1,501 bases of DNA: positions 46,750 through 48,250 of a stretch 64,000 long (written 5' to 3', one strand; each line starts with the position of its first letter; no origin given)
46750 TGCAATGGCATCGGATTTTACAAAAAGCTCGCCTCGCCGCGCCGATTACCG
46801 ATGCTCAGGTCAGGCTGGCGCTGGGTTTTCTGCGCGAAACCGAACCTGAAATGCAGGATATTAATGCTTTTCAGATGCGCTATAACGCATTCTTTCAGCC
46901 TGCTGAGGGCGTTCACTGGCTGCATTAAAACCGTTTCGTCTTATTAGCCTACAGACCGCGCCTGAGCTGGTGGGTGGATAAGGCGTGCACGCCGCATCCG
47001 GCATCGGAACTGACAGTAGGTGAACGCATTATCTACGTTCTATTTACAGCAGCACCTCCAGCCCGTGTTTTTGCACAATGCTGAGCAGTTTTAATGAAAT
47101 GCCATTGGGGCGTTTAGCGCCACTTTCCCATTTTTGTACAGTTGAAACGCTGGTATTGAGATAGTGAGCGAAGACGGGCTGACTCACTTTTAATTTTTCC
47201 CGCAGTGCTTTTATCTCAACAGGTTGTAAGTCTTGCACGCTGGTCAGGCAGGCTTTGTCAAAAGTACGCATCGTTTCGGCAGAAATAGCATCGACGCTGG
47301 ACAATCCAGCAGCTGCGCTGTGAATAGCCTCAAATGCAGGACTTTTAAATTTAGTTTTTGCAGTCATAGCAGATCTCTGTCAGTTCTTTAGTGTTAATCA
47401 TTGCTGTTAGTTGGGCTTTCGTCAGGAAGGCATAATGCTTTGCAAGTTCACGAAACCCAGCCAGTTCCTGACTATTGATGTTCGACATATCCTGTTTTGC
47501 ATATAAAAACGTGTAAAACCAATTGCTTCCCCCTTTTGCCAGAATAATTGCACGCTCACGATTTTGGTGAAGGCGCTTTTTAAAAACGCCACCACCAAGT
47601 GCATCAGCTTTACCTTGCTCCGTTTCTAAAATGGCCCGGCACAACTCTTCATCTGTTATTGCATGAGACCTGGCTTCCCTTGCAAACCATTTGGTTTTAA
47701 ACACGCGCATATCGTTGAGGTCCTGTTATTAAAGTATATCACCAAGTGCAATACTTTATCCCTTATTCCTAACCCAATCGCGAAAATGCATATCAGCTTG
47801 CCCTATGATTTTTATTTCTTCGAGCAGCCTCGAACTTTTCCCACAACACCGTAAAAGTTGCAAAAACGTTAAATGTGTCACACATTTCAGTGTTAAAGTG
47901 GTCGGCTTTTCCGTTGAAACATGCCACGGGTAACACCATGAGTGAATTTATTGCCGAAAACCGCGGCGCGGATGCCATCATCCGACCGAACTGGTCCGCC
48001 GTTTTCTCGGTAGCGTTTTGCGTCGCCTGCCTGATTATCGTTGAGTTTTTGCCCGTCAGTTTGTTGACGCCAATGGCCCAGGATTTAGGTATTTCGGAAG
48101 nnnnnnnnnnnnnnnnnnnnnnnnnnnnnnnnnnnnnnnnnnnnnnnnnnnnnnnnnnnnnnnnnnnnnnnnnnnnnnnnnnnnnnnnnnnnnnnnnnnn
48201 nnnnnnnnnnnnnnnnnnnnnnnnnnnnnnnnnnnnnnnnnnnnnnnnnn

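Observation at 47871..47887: Perfect 8-bp-arm palindrome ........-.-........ upstream of nepI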

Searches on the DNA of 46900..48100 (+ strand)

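Call 5: search_dna_similar(query=window:47711-47940:+, collection=ecoli_genomes, mode=near, max_rows=30, rows=spread)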
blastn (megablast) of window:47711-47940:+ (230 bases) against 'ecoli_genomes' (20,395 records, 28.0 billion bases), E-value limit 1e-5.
Records with a match: 5082; places in all: 5085; records where one place covers at least 80% of the query: 1715.
Genomes with a match: 5082 of 5426; with a place that covers at least 80% of the query: 1715. Places per genome that has any: lowest 1, median 1, highest 2. On chromosomes: 5085 places; on plasmids: 0.
Best place of each record, by identity: >=99% 4; 95-99% 4771; 90-95% 307.
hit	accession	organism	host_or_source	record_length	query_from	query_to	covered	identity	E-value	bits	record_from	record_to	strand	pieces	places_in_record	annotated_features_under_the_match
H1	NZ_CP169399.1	Escherichia coli strain MFDS1022581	Animal source foods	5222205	1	230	100%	100.0%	4e-116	425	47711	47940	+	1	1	nepI: purine ribonucleoside efflux pump NepI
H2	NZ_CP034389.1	Escherichia coli strain RS571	Homo sapiens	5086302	1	230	100%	96.1%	4e-101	375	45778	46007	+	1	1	nepI: purine ribonucleoside efflux pump NepI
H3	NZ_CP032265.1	Escherichia coli strain AR_0089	missing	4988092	1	230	100%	95.7%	2e-99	370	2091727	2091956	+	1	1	nepI: purine ribonucleoside efflux pump NepI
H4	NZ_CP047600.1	Escherichia coli O84:H7 strain Trh52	Homo sapiens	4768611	1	230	100%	95.7%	2e-99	370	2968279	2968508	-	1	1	nepI: purine ribonucleoside efflux pump NepI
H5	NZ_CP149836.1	Escherichia coli strain 2024CK-00184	Homo sapiens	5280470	1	230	100%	95.7%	2e-99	370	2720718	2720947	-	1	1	nepI: purine ribonucleoside efflux pump NepI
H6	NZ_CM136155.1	Escherichia coli strain PRO_A-1490-6W-A_ESBL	Homo sapiens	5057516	1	230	100%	95.7%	2e-99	370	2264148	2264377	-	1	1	nepI: purine ribonucleoside efflux pump NepI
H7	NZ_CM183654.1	Escherichia coli strain GmM077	Homo sapiens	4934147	1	230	100%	95.7%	2e-99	370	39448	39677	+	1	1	nepI: purine ribonucleoside efflux pump NepI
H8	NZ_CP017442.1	Escherichia coli O157:H7 strain 4276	Cattle Hide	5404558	1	230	100%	95.2%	8e-98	364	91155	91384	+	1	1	nepI: purine ribonucleoside efflux pump NepI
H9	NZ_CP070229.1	Escherichia coli strain EC12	Homo sapiens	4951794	1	230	100%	95.2%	8e-98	364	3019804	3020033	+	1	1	nepI: purine ribonucleoside efflux pump NepI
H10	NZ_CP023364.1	Escherichia coli strain 144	canine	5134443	1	230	100%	95.2%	3e-97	363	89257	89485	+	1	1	nepI: purine ribonucleoside efflux pump NepI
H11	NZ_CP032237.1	Escherichia coli strain ECCWS199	chicken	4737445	134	230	42%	95.9%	1e-35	158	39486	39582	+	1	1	nepI: purine ribonucleoside efflux pump NepI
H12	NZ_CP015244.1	Escherichia coli O91 str. RM7190 strain RM7190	pig feces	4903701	134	230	42%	95.9%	1e-35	158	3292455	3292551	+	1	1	nepI: purine ribonucleoside efflux pump NepI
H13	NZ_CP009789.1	Escherichia coli K-12 strain K-12 ER3413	-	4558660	134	230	42%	95.9%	1e-35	158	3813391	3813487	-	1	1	nepI: purine ribonucleoside efflux pump NepI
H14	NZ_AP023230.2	Escherichia coli strain YJ4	Homo sapiens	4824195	134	230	42%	95.9%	1e-35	158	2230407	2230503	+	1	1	nepI: purine ribonucleoside efflux pump NepI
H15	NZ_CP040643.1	Escherichia coli strain BE104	not applicable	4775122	134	230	42%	95.9%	1e-35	158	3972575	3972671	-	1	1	nepI: purine ribonucleoside efflux pump NepI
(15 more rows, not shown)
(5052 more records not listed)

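Call 6: get_annotated_region(hit=H13, flank=2500)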
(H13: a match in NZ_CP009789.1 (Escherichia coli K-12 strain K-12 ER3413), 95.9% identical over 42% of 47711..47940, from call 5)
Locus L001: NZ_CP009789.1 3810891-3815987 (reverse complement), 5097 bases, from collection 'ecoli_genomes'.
description: Escherichia coli K-12 strain K-12 ER3413 chromosome, complete genome
organism: Escherichia coli K-12 strain K-12 ER3413 (NCBI taxid 83333)
replicon: chromosome; assembly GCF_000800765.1
host: -; source: -; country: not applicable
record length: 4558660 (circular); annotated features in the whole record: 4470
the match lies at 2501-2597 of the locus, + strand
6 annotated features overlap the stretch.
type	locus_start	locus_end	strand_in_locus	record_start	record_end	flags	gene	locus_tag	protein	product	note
CDS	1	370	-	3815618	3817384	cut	adeD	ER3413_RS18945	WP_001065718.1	adenine deaminase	-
CDS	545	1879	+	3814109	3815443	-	adeQ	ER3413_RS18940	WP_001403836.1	adenine permease AdeQ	-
CDS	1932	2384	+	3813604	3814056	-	yicN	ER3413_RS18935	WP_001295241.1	DUF1198 domain-containing protein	-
CDS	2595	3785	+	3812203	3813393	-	nepI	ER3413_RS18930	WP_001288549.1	purine ribonucleoside efflux pump NepI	-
CDS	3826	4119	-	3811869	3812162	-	yicS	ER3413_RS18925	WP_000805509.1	protein YicS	-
CDS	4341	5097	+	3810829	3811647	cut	nlpA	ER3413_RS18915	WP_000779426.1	lipoprotein NlpA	-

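Call 7: get_annotated_region(hit=H1, flank=3000)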
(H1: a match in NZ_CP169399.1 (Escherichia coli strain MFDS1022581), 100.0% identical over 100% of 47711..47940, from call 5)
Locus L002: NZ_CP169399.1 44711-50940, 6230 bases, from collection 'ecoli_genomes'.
description: Escherichia coli strain MFDS1022581 chromosome, complete genome
organism: Escherichia coli strain MFDS1022581 (NCBI taxid 562)
replicon: chromosome; assembly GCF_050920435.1
host: -; source: Animal source foods; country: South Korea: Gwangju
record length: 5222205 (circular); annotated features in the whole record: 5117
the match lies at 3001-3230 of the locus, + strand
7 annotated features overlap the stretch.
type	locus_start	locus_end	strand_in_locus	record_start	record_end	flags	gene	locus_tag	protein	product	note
CDS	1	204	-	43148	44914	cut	adeD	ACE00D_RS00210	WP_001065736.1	adenine deaminase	-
CDS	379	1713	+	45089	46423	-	adeQ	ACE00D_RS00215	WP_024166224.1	adenine permease AdeQ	-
CDS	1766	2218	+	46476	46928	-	yicN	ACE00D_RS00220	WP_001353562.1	DUF1198 domain-containing protein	-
CDS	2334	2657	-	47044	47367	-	-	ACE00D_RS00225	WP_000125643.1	helix-turn-helix domain-containing protein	-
CDS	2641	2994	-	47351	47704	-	-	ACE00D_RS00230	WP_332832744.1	type II toxin-antitoxin system RelE/ParE family toxin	-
CDS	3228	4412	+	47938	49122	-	nepI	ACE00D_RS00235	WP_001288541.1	purine ribonucleoside efflux pump NepI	-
CDS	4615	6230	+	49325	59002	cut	iatC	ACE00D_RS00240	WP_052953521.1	inverse autotransporter adhesin IatC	-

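Call 11: search_dna_similar(query=window:47849-47888:+, collection=ecoli_genomes, mode=distant, max_rows=30, rows=spread, max_evalue=0.01)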
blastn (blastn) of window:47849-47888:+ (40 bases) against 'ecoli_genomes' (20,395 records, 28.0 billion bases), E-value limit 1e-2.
Records with a match: 5384; places in all: 5386; records where one place covers at least 80% of the query: 5384.
Genomes with a match: 5384 of 5426; with a place that covers at least 80% of the query: 5384. Places per genome that has any: lowest 1, median 1, highest 2. On chromosomes: 5386 places; on plasmids: 0.
Best place of each record, by identity: >=99% 25; 95-99% 5062; 90-95% 296; 80-90% 1.
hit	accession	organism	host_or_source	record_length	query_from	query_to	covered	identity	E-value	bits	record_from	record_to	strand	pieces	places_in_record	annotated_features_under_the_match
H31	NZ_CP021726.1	Escherichia coli strain Combat11I9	Homo sapiens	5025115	1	40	100%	100.0%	2e-11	73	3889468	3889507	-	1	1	none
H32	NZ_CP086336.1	Escherichia coli strain EBJ001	Homo sapiens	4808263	1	40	100%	97.5%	9e-10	69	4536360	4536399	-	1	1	none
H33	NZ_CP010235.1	Escherichia coli strain S40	not applicable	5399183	1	40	100%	97.5%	9e-10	69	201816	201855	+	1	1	none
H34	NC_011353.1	Escherichia coli O157:H7 str. EC4115 strain EC4115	-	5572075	1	40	100%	97.5%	9e-10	69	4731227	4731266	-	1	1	none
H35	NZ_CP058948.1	Escherichia coli strain SY3626C5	missing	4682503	1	40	100%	97.5%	9e-10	69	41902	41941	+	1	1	none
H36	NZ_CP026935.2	Escherichia coli strain CFS3292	Bos taurus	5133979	1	40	100%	97.5%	9e-10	69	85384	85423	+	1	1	none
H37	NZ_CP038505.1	Escherichia coli strain 28Eco12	Homo sapiens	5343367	1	40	100%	97.5%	9e-10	69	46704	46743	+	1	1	none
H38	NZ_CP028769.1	Escherichia coli strain A5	Pig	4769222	1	40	100%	97.5%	9e-10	69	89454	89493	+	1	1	none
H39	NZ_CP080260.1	Escherichia coli strain 135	Chicken fecal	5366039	1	40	100%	97.5%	9e-10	69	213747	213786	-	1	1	none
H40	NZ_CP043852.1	Escherichia coli ATCC 8739 strain ATCC 8739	not applicable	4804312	1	40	100%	97.5%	9e-10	69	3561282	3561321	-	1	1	none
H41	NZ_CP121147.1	Escherichia coli strain E20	chicken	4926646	1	40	100%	97.5%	9e-10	69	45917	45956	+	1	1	none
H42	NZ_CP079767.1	Escherichia coli strain SF10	Duck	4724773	1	40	100%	97.5%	9e-10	69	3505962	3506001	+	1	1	none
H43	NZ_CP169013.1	Escherichia coli strain UTAK-22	Veal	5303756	1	40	100%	97.5%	9e-10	69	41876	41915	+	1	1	none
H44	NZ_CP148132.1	Escherichia coli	missing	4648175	1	40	100%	97.5%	9e-10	69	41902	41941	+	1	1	none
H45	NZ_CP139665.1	Escherichia coli strain TP10-1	Homo sapiens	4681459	1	40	100%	97.5%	9e-10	69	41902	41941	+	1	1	none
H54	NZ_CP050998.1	Escherichia coli O39:NM str. F8704-2 strain F8704-2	missing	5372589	1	40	100%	95.0%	1e-8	64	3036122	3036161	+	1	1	none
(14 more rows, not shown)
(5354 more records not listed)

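Call 27: search_dna_similar(query=window:47849-47888:+, collection=ecoli_genomes, mode=distant, max_rows=30, rows=best, max_evalue=0.01)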
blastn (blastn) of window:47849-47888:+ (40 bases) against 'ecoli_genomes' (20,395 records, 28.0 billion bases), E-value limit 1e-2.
Records with a match: 5384; places in all: 5386; records where one place covers at least 80% of the query: 5384.
Genomes with a match: 5384 of 5426; with a place that covers at least 80% of the query: 5384. Places per genome that has any: lowest 1, median 1, highest 2. On chromosomes: 5386 places; on plasmids: 0.
Best place of each record, by identity: >=99% 25; 95-99% 5062; 90-95% 296; 80-90% 1.
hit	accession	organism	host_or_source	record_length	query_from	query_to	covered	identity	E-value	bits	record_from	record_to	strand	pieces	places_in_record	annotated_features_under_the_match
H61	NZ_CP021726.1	Escherichia coli strain Combat11I9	Homo sapiens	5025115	1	40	100%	100.0%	2e-11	73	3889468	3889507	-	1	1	none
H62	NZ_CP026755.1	Escherichia coli strain AR_0077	missing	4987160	1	40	100%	100.0%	2e-11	73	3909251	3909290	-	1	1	none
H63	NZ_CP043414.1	Escherichia coli strain EC42405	bovine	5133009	1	40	100%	100.0%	2e-11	73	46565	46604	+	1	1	none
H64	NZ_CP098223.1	Escherichia coli strain Z0117EC0005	Canis lupus familiaris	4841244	1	40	100%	100.0%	2e-11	73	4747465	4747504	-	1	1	none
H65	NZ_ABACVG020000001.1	Escherichia coli strain 2020CK-00188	Homo sapiens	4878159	1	40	100%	100.0%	2e-11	73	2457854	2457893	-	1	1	none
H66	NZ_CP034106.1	Escherichia coli strain RCAD0514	duck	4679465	1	40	100%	100.0%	2e-11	73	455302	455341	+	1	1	none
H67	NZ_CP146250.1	Escherichia coli strain L26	chicken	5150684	1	40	100%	100.0%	2e-11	73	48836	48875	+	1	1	none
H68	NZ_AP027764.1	Escherichia coli strain 2017-02-2CC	Homo sapiens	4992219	1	40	100%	100.0%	2e-11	73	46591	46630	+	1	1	none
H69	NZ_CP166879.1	Escherichia coli strain 48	Fecal sample from a deer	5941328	1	40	100%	100.0%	2e-11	73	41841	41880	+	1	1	none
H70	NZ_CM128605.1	Escherichia coli strain E200086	Homo sapiens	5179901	1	40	100%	100.0%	2e-11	73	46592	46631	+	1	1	none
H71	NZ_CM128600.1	Escherichia coli strain E400634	Homo sapiens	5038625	1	40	100%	100.0%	2e-11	73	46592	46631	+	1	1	none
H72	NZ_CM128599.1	Escherichia coli strain E500002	Homo sapiens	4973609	1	40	100%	100.0%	2e-11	73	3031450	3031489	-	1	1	none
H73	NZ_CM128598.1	Escherichia coli strain E600003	Homo sapiens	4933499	1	40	100%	100.0%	2e-11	73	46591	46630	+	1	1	none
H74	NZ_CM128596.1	Escherichia coli strain 100117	Homo sapiens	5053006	1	40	100%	100.0%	2e-11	73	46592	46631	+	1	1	none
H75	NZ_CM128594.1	Escherichia coli strain 100248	Homo sapiens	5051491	1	40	100%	100.0%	2e-11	73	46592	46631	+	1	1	none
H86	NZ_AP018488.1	Escherichia coli O157:H7 strain PV15-279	Homo sapiens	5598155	1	40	100%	97.5%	9e-10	69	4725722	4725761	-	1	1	none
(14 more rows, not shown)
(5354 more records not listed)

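Call 29: get_annotated_region(hit=H69, flank=900)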
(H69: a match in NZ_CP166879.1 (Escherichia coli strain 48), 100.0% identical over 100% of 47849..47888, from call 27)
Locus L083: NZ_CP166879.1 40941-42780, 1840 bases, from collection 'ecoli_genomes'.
description: Escherichia coli strain 48 chromosome 1, complete sequence
organism: Escherichia coli strain 48 (NCBI taxid 562)
replicon: chromosome; assembly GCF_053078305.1
host: -; source: Fecal sample from a deer; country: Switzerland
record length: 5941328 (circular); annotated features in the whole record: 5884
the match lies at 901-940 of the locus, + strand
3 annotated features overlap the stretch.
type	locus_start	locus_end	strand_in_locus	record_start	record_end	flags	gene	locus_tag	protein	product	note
CDS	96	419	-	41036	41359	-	-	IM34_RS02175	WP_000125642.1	helix-turn-helix domain-containing protein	-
CDS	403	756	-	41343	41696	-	-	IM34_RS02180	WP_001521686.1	type II toxin-antitoxin system RelE/ParE family toxin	-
CDS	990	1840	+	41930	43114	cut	nepI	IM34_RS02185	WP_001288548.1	purine ribonucleoside efflux pump NepI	-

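Call 30: get_annotated_region(hit=H68, flank=900)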
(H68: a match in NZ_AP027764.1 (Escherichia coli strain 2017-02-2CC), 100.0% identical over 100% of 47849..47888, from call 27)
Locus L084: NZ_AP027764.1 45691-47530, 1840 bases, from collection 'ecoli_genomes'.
description: Escherichia coli strain 2017-02-2CC chromosome, complete genome
organism: Escherichia coli strain 2017-02-2CC (NCBI taxid 562)
replicon: chromosome; assembly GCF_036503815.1
host: Homo sapiens; source: feces; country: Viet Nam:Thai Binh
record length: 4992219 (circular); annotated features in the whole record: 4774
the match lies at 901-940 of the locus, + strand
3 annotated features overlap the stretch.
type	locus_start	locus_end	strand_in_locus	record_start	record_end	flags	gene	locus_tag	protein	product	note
CDS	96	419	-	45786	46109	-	-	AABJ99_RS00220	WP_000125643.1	helix-turn-helix domain-containing protein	-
CDS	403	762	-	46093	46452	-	-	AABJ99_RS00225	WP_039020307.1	type II toxin-antitoxin system RelE/ParE family toxin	-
CDS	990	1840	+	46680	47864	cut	nepI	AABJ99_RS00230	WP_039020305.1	purine ribonucleoside efflux pump NepI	-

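Call 31: get_annotated_region(hit=H54, flank=900)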
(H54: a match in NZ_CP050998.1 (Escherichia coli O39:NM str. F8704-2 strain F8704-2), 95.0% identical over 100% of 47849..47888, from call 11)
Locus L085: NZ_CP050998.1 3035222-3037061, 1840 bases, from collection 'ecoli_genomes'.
description: Escherichia coli O39:NM str. F8704-2 chromosome, complete genome
organism: Escherichia coli O39:NM str. F8704-2 strain F8704-2 (NCBI taxid 1446739)
replicon: chromosome; assembly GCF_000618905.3
host: missing; source: missing; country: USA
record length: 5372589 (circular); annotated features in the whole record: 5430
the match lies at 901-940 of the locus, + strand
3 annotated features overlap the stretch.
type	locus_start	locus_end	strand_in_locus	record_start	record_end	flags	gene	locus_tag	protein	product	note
CDS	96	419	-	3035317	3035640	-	-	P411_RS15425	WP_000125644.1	helix-turn-helix domain-containing protein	-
CDS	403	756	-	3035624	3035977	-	-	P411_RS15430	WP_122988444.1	type II toxin-antitoxin system RelE/ParE family toxin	-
CDS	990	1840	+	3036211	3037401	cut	nepI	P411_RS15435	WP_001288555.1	purine ribonucleoside efflux pump NepI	-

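Call 32: get_annotated_region(hit=H86, flank=900)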
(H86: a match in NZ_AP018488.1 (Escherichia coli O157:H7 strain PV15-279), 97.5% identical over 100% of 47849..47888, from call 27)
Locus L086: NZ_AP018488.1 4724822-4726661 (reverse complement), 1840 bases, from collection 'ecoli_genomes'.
description: Escherichia coli O157:H7 strain PV15-279 chromosome, complete genome
organism: Escherichia coli O157:H7 strain PV15-279 (NCBI taxid 83334)
replicon: chromosome; assembly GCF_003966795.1
host: Homo sapiens; source: -; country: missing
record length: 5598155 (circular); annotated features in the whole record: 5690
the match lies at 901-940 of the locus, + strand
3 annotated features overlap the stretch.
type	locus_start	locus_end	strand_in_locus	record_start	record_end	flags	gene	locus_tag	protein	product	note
CDS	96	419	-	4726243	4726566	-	-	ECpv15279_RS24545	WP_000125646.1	helix-turn-helix domain-containing protein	-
CDS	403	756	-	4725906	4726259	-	-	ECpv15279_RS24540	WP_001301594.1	type II toxin-antitoxin system RelE/ParE family toxin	-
CDS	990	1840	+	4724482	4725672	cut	nepI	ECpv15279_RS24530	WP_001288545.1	purine ribonucleoside efflux pump NepI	-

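Call 56: search_rna_families(source=window, start=46900, end=48100, threshold=evalue, max_evalue=1)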
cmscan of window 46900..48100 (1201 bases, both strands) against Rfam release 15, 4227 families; matches with E-value up to 1: 2.
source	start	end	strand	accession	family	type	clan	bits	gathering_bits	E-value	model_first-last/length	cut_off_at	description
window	46972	47037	+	RF02564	naRNA4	Gene; sRNA;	-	33.9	59.5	0.00054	1-77/77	no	Nucleoid-associated noncoding RNA 4 (CssrE)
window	47565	47598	-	RF03953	mir-5350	Gene; miRNA;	-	26.9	90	0.0073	1-74/74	no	mir-5350 microRNA precursor family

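Call 58: search_dna_similar(query=L001:2506-2545:+, collection=ecoli_genomes, mode=distant, max_rows=5, rows=best, max_evalue=0.01)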
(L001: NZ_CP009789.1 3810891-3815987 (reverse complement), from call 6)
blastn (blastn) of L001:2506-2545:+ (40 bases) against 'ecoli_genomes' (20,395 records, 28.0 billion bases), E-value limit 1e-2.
Records with a match: 5384; places in all: 5386; records where one place covers at least 80% of the query: 5384.
Genomes with a match: 5384 of 5426; with a place that covers at least 80% of the query: 5384. Places per genome that has any: lowest 1, median 1, highest 2. On chromosomes: 5386 places; on plasmids: 0.
Best place of each record, by identity: >=99% 4154; 95-99% 1229; 90-95% 1.
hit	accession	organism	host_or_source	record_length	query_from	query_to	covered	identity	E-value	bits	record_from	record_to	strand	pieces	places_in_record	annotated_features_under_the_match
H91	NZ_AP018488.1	Escherichia coli O157:H7 strain PV15-279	Homo sapiens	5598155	1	40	100%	100.0%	2e-11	73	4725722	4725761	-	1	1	none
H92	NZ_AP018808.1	Escherichia coli strain E2865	Bos taurus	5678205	1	40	100%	100.0%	2e-11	73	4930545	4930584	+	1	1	none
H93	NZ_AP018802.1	Escherichia coli strain E2863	Bos taurus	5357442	1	40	100%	100.0%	2e-11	73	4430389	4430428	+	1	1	none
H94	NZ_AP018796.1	Escherichia coli strain E2855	Bos taurus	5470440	1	40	100%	100.0%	2e-11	73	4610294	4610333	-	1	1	none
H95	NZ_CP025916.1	Escherichia coli strain 120899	Homo sapiens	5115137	1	40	100%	100.0%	2e-11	73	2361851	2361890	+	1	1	none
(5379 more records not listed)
